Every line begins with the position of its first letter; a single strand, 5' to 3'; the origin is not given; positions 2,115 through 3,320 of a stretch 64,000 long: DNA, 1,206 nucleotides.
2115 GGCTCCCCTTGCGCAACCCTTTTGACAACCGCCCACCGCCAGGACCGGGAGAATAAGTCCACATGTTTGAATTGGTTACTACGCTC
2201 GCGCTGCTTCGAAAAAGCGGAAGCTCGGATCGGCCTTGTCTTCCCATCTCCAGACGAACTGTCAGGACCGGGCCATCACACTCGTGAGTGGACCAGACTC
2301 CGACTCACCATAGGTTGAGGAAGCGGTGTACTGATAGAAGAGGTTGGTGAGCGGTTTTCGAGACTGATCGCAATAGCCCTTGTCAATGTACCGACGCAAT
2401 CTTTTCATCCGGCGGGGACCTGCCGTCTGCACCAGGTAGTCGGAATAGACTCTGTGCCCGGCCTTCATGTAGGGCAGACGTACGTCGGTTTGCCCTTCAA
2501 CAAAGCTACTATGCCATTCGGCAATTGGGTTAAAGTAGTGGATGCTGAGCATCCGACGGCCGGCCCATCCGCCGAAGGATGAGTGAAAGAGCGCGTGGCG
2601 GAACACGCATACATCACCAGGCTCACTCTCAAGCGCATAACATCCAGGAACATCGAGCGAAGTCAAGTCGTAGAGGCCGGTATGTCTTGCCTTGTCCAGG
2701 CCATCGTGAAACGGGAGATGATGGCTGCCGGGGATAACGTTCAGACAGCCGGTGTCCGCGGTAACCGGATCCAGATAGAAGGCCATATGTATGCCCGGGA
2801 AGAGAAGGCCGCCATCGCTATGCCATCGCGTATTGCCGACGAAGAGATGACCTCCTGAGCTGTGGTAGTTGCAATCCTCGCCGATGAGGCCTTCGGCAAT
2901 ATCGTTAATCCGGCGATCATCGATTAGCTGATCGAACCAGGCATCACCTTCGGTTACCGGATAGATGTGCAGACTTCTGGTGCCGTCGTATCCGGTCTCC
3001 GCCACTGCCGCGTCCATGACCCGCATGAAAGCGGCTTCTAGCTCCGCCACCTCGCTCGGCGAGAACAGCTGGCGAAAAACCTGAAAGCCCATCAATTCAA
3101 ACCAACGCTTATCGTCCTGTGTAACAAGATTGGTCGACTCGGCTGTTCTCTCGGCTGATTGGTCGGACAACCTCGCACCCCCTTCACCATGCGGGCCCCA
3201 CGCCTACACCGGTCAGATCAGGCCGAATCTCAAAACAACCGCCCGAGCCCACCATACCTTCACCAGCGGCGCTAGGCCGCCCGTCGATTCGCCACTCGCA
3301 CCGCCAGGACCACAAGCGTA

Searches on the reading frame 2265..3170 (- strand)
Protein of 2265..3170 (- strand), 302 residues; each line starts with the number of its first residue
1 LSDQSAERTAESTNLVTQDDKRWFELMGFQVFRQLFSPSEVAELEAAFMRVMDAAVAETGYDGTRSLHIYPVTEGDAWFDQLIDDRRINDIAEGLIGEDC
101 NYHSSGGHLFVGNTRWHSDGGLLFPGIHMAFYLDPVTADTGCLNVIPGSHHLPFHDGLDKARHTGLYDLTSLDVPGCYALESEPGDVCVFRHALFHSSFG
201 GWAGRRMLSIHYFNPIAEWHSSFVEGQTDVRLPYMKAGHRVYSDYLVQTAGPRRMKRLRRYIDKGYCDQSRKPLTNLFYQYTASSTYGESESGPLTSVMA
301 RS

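Call 73: search_protein_families(library=pfam, proteins=[window:2265-3170:-], max_evalue=0.001)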
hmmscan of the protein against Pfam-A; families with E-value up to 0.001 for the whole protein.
window:2265-3170:- (302 aa): 1 family
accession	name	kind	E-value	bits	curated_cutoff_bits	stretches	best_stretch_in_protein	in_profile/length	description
PF05721.19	PhyH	-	8.8e-14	52.7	22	1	24-199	1-203/213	Phytanoyl-CoA dioxygenase (PhyH)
